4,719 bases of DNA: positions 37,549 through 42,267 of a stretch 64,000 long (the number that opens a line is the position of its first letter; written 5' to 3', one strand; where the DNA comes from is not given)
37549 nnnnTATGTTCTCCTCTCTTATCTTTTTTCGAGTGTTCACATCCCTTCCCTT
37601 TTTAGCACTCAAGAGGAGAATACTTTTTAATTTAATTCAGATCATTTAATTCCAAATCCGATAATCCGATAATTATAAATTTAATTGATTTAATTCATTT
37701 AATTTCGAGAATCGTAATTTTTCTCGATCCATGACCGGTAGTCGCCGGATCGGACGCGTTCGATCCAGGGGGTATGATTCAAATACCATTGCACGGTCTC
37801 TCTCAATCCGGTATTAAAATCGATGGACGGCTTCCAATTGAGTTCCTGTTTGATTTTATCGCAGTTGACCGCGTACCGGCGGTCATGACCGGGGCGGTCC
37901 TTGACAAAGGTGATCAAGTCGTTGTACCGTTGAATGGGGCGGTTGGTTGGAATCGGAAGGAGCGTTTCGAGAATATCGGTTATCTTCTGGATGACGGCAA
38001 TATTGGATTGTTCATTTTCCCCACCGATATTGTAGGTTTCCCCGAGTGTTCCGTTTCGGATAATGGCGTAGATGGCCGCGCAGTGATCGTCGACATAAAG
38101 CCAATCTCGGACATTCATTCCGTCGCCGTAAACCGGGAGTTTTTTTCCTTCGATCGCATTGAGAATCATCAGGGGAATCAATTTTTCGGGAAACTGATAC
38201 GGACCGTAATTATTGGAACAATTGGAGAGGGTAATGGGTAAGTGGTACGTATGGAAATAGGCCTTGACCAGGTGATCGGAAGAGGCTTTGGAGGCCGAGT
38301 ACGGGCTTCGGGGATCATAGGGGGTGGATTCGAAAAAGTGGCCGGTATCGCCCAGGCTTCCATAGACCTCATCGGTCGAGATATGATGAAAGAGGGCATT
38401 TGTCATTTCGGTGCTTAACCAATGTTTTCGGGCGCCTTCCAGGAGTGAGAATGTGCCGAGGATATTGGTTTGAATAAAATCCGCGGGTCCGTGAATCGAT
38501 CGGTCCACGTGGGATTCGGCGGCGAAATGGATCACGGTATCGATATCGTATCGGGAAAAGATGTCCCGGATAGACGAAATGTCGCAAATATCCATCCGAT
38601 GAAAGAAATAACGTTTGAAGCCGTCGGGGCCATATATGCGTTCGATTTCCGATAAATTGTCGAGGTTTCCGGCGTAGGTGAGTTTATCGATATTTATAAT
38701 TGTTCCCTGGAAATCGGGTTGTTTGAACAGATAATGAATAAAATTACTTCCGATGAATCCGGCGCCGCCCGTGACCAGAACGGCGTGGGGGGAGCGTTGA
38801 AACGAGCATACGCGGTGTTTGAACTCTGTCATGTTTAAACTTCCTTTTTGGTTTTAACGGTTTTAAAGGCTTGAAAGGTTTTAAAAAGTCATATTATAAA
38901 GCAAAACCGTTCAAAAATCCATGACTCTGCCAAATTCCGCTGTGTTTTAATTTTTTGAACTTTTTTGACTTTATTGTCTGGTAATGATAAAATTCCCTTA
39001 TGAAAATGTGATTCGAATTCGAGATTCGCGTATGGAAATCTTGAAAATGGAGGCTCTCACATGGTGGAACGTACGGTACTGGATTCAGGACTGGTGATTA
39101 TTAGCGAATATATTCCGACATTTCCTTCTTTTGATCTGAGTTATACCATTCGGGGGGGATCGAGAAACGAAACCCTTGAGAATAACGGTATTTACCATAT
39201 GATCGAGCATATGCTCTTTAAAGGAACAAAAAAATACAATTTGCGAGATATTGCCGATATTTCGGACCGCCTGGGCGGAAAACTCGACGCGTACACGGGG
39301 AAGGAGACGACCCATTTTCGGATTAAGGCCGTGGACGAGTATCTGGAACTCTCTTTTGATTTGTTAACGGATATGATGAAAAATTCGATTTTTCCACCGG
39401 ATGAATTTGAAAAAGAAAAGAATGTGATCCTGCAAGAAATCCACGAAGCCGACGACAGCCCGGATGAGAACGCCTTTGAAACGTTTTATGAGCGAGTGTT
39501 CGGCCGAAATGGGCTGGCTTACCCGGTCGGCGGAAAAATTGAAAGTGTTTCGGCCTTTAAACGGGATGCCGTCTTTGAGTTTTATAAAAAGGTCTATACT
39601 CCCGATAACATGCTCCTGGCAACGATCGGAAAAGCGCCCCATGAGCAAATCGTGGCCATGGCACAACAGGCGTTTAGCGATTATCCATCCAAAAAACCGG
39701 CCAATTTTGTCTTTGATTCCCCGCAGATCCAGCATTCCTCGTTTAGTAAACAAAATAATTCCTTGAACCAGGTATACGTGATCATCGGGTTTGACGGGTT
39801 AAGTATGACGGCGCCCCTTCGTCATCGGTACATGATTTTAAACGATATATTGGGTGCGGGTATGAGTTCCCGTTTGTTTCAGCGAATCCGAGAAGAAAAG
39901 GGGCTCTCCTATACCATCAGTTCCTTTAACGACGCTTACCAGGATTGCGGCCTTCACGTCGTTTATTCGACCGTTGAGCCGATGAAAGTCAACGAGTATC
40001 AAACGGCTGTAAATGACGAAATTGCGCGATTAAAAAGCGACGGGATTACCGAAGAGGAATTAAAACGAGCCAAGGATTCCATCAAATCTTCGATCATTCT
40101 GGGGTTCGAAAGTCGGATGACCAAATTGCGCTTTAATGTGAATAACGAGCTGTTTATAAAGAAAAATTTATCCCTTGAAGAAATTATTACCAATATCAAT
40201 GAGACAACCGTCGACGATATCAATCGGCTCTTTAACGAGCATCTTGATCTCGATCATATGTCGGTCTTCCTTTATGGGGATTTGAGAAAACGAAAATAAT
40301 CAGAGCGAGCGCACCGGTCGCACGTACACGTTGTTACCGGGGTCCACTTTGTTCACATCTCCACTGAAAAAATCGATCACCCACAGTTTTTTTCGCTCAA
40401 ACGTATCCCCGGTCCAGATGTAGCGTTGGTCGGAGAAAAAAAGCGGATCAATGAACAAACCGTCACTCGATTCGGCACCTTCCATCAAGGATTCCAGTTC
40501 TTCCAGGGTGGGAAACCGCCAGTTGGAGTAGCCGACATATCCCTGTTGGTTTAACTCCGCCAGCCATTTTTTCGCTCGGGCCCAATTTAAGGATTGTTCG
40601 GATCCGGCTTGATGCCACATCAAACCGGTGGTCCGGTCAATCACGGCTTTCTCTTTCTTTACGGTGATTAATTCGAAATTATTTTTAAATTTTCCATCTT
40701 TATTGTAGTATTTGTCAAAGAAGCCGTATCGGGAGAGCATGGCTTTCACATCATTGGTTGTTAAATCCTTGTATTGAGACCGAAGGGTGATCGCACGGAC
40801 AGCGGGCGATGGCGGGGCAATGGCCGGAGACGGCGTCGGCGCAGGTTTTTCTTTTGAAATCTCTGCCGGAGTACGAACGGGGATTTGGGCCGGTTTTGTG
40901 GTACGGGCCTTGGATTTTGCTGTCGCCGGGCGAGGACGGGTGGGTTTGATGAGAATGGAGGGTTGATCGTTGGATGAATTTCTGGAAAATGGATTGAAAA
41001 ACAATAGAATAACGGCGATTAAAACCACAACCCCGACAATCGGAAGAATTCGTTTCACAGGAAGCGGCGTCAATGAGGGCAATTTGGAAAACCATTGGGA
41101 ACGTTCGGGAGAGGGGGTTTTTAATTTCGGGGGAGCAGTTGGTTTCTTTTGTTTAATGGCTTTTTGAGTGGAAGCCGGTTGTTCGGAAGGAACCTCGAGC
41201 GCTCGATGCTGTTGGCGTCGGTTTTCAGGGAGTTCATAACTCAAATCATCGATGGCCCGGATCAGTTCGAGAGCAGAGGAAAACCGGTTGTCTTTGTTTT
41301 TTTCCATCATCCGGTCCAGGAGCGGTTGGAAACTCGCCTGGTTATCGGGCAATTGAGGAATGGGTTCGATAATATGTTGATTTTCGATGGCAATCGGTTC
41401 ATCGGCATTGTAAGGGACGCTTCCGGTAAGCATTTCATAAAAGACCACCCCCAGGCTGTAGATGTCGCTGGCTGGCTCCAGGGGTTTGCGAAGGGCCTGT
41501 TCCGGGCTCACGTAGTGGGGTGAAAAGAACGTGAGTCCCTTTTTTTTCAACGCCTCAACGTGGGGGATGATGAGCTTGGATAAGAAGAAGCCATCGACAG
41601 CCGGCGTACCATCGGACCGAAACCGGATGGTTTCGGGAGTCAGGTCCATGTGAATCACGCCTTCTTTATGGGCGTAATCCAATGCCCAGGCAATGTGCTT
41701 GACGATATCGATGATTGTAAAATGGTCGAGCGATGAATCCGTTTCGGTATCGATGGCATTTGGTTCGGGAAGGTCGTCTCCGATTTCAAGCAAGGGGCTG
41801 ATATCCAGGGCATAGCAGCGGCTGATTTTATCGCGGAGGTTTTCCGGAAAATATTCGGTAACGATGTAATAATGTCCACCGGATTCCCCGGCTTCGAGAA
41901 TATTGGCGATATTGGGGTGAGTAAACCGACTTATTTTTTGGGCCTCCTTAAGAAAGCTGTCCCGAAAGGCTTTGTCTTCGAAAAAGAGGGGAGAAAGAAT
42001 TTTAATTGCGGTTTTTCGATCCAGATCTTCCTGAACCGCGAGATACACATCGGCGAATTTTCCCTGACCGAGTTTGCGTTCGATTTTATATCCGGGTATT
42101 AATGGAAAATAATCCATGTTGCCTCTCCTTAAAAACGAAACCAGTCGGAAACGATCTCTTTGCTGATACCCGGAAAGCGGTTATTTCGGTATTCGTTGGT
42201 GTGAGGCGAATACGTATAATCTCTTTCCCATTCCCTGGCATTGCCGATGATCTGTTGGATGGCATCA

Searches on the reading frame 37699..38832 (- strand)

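Call 79: search_protein_families(library=pfam, proteins=[window:37699-38832:-], max_evalue=0.00001)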
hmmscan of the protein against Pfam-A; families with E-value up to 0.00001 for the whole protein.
window:37699-38832:- (377 aa): 6 families
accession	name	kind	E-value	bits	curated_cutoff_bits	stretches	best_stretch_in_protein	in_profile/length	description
PF16363.11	GDP_Man_Dehyd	-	2.3e-90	303.8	27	1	19-346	1-332/332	GDP-mannose 4,6 dehydratase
PF01370.27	Epimerase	-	1.4e-65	221.5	20.9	1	18-270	1-240/240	NAD dependent epimerase/dehydratase family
PF01073.25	3Beta_HSD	-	2.1e-11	43.9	22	1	19-250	1-221/280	3-beta hydroxysteroid dehydrogenase/isomerase family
PF02719.21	Polysacc_synt_2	-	4.9e-11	42.8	20.2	1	18-138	1-119/293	Polysaccharide biosynthesis protein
PF04321.23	RmlD_sub_bind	-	2e-09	37.4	27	1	18-196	3-143/287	RmlD substrate binding domain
PF07993.18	NAD_binding_4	-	5.3e-09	36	20.1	1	96-207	88-206/258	Male sterility protein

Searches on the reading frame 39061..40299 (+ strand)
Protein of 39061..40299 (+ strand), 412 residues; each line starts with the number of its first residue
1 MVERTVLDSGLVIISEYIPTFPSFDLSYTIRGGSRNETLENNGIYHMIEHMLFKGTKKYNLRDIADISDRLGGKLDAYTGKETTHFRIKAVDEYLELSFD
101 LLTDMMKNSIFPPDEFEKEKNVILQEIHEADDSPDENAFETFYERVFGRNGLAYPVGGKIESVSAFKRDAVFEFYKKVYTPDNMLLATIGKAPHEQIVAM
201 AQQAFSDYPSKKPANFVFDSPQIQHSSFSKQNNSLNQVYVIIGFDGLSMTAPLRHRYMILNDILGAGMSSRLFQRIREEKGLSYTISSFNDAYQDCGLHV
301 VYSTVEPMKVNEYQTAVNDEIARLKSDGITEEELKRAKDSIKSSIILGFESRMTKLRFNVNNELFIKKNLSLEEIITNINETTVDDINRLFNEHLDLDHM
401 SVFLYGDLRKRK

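Call 79: search_protein_families(library=pfam, proteins=[window:39061-40299:+], max_evalue=0.00001)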
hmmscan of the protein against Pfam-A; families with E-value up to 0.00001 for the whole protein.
window:39061-40299:+ (412 aa): 2 families
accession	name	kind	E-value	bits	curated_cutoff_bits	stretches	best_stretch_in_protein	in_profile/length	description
PF05193.26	Peptidase_M16_C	-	3.8e-47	160.9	23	1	166-340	2-180/181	Peptidase M16 inactive domain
PF00675.25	Peptidase_M16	-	1.1e-29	103.7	22.3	1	13-156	2-145/149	Insulinase (Peptidase family M16)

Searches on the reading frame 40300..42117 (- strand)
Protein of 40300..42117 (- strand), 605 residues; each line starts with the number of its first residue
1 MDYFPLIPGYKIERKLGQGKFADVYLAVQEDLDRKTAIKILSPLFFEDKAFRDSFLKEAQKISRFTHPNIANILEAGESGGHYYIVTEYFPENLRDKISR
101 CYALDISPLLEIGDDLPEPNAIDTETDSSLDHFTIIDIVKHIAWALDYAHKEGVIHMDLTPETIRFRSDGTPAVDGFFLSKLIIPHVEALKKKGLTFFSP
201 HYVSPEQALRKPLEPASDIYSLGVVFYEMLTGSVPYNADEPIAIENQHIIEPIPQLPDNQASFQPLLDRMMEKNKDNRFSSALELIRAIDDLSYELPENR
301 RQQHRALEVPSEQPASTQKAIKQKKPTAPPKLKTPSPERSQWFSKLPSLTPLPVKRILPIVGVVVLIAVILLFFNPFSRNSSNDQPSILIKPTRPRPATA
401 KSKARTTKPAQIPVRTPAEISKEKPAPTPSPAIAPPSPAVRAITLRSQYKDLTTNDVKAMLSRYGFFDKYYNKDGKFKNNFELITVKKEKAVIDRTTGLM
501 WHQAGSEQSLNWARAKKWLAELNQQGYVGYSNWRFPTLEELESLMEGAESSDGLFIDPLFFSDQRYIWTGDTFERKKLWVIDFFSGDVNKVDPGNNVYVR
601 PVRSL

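Call 76: search_protein_families(library=pfam, proteins=[window:40300-42117:-], max_evalue=0.00001)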
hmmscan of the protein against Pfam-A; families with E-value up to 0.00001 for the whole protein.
window:40300-42117:- (605 aa): 3 families
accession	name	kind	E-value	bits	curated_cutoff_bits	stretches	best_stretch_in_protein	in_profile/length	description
PF00069.31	Pkinase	-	1.3e-34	120.2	31.7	1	10-280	1-253/263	Protein kinase domain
PF07714.23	PK_Tyr_Ser-Thr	-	2e-26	93.3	23.1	1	11-278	2-248/258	Protein tyrosine and serine/threonine kinase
PF07603.17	Lcl_C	-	3.3e-23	82.6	34.9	1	491-603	2-117/117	Lcl C-terminal domain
